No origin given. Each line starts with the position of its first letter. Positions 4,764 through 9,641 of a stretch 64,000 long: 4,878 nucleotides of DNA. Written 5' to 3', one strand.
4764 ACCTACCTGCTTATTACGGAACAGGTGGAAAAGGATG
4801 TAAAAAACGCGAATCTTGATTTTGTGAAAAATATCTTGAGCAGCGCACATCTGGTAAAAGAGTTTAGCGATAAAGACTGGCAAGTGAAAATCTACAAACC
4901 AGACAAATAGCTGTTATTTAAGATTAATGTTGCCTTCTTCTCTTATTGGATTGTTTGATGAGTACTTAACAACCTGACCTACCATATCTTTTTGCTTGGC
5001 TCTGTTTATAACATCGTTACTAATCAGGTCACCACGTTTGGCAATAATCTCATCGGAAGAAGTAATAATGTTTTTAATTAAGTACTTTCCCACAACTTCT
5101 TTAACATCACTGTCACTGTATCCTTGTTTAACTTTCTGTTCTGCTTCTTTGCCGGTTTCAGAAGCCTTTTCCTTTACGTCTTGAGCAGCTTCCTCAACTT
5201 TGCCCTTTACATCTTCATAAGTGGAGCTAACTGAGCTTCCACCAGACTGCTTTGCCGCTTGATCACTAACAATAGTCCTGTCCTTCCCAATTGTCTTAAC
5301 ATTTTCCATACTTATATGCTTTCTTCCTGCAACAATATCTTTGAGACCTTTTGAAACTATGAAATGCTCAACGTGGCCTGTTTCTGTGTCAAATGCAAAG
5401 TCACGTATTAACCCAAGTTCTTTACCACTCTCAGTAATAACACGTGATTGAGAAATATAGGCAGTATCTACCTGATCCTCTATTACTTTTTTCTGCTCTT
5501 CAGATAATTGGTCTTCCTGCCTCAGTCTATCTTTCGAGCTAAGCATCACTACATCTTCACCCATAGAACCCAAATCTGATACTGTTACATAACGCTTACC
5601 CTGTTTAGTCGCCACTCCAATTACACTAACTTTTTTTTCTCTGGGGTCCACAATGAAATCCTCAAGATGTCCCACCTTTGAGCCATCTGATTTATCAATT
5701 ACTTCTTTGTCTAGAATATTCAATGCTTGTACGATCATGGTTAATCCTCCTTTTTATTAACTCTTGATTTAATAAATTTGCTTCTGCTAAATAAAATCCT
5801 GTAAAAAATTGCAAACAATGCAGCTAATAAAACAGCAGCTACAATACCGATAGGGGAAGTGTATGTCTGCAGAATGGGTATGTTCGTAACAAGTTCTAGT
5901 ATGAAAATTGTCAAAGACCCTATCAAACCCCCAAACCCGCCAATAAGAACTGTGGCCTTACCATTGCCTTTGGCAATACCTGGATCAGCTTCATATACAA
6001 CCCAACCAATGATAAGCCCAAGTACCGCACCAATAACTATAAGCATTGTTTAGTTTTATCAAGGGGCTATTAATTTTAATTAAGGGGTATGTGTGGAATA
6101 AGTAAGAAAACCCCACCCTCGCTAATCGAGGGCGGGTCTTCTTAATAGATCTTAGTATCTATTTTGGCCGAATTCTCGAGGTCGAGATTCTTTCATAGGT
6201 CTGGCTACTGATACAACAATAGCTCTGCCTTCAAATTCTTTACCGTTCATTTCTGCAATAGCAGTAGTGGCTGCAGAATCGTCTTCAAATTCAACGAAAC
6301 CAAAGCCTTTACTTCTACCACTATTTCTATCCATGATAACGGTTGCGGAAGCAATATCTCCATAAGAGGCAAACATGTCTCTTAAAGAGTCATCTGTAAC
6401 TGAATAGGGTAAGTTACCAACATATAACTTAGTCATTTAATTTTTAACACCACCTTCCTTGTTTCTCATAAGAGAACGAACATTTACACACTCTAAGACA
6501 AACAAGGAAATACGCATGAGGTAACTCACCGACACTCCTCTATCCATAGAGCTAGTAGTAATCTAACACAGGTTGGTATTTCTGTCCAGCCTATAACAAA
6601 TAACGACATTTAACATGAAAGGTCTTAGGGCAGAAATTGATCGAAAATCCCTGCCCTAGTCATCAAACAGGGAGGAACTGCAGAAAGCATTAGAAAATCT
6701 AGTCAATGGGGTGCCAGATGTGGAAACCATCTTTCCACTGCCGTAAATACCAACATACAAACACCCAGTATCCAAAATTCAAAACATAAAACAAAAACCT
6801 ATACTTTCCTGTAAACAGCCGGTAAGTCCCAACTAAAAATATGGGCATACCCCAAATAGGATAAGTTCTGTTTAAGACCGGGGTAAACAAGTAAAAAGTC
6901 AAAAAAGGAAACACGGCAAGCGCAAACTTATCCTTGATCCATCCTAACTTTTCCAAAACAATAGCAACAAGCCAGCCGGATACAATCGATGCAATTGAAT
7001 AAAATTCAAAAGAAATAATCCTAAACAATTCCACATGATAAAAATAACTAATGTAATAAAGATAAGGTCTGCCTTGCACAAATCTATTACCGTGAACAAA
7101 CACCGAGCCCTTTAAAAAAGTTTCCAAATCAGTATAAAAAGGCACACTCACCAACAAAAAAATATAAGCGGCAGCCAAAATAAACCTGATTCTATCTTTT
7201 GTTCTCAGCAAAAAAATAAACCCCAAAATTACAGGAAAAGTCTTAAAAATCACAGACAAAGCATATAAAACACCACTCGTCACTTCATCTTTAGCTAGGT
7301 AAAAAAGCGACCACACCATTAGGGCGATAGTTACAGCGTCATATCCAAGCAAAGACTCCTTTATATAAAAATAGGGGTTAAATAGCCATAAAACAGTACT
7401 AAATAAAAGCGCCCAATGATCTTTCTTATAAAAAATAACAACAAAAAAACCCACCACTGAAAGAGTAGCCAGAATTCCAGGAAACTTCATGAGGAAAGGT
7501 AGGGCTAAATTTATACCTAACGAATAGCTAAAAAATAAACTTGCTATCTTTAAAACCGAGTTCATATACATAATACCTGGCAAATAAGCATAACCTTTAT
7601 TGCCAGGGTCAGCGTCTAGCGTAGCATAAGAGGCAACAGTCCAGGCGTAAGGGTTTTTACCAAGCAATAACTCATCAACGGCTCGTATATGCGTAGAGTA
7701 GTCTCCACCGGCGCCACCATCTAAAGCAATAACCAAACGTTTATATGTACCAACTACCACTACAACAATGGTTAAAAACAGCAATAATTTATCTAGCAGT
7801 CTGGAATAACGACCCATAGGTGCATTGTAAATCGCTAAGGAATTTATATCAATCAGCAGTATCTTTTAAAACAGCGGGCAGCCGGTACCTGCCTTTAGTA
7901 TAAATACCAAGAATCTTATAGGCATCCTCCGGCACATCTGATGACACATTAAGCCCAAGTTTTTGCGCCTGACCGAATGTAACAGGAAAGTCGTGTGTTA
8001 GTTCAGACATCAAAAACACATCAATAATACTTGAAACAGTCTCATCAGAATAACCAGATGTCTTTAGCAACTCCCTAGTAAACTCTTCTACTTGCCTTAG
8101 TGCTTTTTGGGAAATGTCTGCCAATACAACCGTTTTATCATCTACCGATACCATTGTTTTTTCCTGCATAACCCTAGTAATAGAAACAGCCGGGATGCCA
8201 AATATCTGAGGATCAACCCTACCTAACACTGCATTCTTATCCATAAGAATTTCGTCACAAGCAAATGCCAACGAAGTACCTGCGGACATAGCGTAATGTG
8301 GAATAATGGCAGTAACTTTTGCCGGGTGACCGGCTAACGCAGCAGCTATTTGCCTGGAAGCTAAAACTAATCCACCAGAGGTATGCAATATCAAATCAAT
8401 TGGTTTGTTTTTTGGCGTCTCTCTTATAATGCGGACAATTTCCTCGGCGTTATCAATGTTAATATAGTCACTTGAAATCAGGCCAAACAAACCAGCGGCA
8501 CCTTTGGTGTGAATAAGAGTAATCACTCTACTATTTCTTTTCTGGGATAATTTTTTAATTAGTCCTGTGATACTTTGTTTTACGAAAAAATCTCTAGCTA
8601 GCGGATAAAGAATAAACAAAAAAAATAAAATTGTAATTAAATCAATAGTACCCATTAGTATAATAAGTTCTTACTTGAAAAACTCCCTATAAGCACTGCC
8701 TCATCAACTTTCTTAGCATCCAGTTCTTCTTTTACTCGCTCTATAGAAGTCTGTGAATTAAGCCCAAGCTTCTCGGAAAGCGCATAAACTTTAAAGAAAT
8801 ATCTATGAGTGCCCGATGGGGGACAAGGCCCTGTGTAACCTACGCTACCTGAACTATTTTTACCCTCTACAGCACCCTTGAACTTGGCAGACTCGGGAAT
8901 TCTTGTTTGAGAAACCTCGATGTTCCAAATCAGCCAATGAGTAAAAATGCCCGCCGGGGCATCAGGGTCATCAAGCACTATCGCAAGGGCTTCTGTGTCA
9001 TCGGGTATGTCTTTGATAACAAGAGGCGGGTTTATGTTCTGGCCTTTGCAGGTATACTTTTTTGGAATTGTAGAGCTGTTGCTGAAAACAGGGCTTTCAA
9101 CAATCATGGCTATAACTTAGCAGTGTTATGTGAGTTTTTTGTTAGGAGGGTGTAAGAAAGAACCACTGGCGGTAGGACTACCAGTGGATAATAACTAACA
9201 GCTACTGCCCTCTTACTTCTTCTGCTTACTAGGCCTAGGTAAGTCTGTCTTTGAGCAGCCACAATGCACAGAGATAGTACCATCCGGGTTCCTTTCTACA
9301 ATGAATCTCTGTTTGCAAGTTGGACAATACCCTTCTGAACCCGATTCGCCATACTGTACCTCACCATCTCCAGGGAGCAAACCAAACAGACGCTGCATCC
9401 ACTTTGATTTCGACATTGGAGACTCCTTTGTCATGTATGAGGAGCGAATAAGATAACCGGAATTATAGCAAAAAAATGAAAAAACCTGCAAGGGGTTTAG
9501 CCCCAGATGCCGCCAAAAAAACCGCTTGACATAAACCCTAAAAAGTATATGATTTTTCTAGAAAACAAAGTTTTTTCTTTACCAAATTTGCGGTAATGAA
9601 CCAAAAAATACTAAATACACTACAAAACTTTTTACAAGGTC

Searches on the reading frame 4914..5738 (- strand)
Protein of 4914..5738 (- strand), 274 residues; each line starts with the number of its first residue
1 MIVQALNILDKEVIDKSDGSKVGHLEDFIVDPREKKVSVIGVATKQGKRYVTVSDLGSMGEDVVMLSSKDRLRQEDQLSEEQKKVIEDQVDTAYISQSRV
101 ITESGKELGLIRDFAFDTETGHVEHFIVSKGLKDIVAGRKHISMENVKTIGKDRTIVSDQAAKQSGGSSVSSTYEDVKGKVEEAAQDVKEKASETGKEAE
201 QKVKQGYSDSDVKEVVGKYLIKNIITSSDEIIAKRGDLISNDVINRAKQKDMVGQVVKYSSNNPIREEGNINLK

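Call 33: search_protein_families(library=pfam, proteins=[window:4914-5738:-])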
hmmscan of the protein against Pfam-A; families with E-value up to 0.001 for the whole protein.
window:4914-5738:- (274 aa): 1 family
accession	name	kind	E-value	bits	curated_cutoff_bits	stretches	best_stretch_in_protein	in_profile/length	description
PF05239.21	PRC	-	6.7e-16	58.5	21.2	2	98-157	12-71/78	PRC-barrel domain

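Call 62: find_encoding_contigs(protein=window:4914-5738:-, flank=10000, max_places=2)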
Protein window:4914-5738:- (274 aa): no gene with exactly this product is on record in the collection.

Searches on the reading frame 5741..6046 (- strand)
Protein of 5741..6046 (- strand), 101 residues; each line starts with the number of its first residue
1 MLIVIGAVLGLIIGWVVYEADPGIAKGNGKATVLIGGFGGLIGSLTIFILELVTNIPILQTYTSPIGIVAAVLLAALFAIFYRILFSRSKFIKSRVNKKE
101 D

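Call 33: search_protein_families(library=pfam, proteins=[window:5741-6046:-])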
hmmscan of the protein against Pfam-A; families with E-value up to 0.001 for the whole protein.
window:5741-6046:- (101 aa): 0 families

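Call 65: search_protein_families(library=pfam, max_evalue=1, proteins=[window:5741-6046:-])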
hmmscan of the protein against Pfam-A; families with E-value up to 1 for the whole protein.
window:5741-6046:- (101 aa): 4 families
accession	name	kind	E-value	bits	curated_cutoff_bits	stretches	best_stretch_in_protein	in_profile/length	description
PF04973.17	NMN_transporter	-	0.055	13.9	27.3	1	8-77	56-128/175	Nicotinamide mononucleotide transporter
PF05255.16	UPF0220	-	0.22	11.4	25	1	37-66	110-140/166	Uncharacterised protein family (UPF0220)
PF07695.17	7TMR-DISM_7TM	-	0.37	11.1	29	1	2-77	129-200/205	7TM diverse intracellular signalling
PF12669.12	FeoB_associated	-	0.86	10.4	27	1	68-85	4-21/44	FeoB-associated Cys-rich membrane protein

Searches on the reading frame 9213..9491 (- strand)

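Call 34: search_protein_families(library=pfam, proteins=[window:9213-9491:-])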
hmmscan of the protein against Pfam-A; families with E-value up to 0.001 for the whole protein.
window:9213-9491:- (92 aa): 0 families

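Call 65: search_protein_families(library=pfam, max_evalue=1, proteins=[window:9213-9491:-])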
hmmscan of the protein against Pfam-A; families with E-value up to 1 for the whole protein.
window:9213-9491:- (92 aa): 1 family
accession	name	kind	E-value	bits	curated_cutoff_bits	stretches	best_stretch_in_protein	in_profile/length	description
PF23104.1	Zf-C2H2_ZNF451_6th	-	0.015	15.8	27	1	54-66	2-14/25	Sixth Zinc fingers C2H2 type, ZNF451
